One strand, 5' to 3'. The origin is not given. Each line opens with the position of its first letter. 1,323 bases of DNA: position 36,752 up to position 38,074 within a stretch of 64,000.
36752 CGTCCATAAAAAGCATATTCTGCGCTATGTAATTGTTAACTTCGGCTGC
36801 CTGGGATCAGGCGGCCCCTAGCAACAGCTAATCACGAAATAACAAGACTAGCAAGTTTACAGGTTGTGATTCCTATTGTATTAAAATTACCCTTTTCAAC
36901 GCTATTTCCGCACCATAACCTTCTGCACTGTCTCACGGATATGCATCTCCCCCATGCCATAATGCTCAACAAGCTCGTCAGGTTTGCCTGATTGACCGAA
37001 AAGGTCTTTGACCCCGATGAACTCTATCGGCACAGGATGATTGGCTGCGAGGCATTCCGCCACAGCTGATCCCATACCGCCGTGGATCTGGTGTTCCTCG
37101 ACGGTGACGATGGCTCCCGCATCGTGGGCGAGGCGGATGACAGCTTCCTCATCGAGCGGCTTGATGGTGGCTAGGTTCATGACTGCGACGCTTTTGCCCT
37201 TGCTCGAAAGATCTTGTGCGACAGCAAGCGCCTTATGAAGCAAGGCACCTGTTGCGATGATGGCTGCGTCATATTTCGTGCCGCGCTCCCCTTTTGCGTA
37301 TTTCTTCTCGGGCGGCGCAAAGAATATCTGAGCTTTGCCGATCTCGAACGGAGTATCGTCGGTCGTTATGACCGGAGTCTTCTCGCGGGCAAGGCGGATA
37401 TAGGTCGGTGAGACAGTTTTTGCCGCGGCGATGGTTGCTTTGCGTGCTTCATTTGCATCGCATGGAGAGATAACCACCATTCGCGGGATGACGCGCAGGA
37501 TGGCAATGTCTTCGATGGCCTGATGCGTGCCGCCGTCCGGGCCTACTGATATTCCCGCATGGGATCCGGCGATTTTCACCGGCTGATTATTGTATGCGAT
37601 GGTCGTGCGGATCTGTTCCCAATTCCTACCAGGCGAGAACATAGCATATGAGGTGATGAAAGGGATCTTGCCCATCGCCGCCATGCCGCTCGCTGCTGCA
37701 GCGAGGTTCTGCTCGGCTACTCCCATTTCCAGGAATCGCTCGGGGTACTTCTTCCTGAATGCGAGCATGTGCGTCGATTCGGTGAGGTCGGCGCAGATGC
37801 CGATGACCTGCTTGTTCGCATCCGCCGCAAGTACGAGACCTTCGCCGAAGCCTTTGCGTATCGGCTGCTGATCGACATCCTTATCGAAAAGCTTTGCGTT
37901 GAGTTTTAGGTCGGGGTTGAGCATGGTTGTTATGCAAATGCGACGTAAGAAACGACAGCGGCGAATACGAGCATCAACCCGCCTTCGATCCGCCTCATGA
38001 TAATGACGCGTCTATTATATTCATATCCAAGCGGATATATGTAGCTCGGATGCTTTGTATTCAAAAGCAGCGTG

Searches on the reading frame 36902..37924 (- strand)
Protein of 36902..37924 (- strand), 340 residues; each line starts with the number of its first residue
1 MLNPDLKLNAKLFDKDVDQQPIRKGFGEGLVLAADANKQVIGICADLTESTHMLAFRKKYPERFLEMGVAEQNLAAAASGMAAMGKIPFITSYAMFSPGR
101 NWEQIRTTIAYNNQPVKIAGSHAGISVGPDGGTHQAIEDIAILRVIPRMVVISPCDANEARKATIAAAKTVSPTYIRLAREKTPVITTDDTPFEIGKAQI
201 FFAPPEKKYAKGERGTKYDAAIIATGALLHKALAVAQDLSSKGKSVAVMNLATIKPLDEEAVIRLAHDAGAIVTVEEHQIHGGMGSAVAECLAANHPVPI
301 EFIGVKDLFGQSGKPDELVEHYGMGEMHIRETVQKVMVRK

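Call 84: search_protein_families(library=pfam, proteins=[window:36902-37924:-], max_evalue=0.001)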
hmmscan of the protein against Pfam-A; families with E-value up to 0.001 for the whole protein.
window:36902-37924:- (340 aa): 4 families
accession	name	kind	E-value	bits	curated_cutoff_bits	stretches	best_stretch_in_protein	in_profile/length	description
PF02779.29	Transket_pyr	-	1.6e-39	135.8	27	1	21-183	4-172/174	Transketolase, pyrimidine binding domain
PF02780.25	Transketolase_C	-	9.6e-27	93.8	25.9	1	217-329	9-124/124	Transketolase, C-terminal domain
PF17147.9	PFOR_II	-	1.4e-05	25.8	27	1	219-304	2-90/102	Pyruvate:ferredoxin oxidoreductase core domain II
PF22613.1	Transketolase_C_1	-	1.5e-05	25.6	27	1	214-324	8-112/113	Transketolase-like TK C-terminal domain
